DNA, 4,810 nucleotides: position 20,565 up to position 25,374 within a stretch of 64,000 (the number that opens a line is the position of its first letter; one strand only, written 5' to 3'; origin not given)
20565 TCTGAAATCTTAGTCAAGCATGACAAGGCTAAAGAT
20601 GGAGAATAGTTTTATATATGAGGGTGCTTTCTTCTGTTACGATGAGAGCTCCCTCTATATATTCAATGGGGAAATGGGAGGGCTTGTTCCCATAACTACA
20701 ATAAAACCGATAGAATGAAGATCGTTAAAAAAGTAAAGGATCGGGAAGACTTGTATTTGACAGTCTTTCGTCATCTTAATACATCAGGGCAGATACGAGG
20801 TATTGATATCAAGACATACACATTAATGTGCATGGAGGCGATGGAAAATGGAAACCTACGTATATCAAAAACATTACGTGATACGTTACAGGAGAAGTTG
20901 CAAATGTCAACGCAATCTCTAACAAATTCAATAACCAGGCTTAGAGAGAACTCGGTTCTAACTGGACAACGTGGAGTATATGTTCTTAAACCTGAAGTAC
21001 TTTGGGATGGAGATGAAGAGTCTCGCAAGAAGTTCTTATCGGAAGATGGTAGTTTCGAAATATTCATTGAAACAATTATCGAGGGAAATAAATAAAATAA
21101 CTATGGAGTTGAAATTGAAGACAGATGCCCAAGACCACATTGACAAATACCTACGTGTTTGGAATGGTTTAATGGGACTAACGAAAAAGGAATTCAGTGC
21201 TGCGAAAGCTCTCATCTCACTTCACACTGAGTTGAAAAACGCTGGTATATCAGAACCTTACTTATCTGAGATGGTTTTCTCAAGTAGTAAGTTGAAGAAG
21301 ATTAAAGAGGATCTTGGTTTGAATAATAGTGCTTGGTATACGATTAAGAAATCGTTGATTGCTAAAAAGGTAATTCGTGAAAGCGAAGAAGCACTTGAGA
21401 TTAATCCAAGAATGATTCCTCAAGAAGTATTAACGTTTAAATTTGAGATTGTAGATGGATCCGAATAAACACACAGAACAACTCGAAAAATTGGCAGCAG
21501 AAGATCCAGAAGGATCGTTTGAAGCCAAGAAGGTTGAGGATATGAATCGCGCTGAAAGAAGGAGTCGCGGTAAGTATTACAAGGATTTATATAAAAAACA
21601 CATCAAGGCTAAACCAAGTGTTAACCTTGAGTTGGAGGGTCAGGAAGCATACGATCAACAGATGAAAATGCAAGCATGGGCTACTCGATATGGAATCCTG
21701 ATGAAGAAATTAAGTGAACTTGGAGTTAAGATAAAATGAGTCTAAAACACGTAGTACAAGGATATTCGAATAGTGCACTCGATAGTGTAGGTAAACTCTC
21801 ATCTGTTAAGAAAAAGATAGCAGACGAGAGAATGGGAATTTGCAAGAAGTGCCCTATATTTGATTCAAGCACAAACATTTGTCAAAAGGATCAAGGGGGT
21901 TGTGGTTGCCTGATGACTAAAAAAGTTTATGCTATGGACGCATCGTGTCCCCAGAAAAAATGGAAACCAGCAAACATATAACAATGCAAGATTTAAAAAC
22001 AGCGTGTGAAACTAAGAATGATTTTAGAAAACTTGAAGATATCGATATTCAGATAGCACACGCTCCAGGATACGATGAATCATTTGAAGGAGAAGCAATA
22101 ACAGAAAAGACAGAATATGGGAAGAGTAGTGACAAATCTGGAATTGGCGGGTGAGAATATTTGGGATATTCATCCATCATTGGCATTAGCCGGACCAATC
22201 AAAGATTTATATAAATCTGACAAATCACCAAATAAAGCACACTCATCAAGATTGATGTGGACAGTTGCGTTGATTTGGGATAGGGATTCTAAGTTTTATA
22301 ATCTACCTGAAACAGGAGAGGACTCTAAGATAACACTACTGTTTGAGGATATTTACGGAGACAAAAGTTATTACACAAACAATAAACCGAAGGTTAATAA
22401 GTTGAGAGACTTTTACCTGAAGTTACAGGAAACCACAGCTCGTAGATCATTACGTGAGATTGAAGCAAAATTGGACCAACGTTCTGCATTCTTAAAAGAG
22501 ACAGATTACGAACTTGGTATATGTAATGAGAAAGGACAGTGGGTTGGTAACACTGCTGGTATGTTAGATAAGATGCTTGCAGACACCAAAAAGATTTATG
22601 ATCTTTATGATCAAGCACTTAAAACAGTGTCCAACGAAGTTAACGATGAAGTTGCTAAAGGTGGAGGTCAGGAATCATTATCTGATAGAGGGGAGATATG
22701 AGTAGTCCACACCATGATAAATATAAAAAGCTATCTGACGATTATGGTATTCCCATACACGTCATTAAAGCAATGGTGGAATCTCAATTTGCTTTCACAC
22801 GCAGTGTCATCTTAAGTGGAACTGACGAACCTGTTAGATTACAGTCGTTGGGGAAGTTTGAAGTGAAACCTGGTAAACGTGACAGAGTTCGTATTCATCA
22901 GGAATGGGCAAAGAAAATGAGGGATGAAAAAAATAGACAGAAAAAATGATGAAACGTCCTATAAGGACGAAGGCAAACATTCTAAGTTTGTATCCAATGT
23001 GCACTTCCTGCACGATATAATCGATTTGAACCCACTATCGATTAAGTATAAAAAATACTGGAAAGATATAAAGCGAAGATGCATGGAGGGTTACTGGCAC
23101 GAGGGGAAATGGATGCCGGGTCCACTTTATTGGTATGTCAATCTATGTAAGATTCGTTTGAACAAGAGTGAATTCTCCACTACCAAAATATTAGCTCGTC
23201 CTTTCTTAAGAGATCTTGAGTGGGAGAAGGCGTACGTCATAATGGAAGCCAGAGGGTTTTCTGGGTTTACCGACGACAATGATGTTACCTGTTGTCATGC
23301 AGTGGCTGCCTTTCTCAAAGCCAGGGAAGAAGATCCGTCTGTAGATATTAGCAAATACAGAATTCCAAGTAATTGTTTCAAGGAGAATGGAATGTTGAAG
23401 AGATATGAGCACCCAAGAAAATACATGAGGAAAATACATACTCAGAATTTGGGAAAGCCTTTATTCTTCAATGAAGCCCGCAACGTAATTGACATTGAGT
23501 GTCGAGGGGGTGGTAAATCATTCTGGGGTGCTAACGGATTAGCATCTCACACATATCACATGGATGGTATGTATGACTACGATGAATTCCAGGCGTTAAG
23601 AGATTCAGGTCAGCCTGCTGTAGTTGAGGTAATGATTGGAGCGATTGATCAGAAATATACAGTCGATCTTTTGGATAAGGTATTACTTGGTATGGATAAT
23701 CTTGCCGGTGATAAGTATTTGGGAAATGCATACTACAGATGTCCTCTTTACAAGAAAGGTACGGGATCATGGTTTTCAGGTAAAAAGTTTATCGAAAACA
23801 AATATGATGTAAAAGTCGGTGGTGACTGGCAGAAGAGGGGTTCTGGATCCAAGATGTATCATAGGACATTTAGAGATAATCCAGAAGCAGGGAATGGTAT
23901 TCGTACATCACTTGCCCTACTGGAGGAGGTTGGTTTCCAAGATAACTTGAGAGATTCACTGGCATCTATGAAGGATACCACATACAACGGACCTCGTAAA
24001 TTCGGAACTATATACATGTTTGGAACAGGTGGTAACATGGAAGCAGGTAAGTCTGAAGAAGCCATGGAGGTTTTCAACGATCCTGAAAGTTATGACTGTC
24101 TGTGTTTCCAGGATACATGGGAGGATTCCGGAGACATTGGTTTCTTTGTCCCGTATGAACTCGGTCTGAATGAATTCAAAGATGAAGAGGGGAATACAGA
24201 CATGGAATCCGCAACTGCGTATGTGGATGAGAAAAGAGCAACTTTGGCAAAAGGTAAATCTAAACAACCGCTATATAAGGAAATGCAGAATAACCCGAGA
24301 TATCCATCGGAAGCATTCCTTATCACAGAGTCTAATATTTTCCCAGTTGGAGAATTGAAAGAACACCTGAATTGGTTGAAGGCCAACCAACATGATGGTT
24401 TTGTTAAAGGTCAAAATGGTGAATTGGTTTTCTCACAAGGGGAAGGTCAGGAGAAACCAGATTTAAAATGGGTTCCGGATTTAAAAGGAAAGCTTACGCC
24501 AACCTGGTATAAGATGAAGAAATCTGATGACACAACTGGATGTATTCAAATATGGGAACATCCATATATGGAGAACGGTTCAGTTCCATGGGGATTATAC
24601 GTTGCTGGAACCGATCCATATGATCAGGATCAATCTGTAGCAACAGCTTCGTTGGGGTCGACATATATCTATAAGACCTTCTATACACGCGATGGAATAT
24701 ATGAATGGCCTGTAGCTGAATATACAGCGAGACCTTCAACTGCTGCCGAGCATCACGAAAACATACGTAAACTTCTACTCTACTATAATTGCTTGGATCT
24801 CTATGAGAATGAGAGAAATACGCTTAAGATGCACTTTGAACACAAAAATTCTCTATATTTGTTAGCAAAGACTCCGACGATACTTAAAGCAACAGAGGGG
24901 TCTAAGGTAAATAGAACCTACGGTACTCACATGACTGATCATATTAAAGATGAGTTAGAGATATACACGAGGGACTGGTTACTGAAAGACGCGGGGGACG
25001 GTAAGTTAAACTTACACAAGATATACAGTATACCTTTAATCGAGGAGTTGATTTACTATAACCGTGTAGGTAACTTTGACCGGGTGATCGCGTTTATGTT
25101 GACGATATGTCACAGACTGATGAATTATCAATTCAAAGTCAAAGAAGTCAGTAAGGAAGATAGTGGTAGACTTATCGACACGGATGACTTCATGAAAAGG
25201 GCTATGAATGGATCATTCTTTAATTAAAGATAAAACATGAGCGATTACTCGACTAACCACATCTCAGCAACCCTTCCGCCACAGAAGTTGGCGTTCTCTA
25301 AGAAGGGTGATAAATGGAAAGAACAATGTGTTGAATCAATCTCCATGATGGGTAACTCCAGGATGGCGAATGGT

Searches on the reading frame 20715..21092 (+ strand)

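Call 93: search_protein_families(library=pfam, proteins=[window:20715-21092:+], max_evalue=0.01)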
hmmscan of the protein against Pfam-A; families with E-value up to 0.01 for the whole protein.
window:20715-21092:+ (126 aa): 1 family
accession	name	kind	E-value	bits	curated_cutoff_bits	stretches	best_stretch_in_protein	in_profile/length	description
PF05732.17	RepL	-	2.9e-05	24.1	20.3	1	53-115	77-139/164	Firmicute plasmid replication protein (RepL)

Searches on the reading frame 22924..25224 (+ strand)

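Call 28: search_protein_families(library=phrogs, proteins=[window:22924-25224:+], max_evalue=0.00001)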
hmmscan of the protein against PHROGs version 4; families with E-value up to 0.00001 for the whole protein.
window:22924-25224:+ (767 aa): 1 family
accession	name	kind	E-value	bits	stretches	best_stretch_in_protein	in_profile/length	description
phrog_6681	-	head and packaging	1.2e-110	372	1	33-746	82-737/758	terminase large subunit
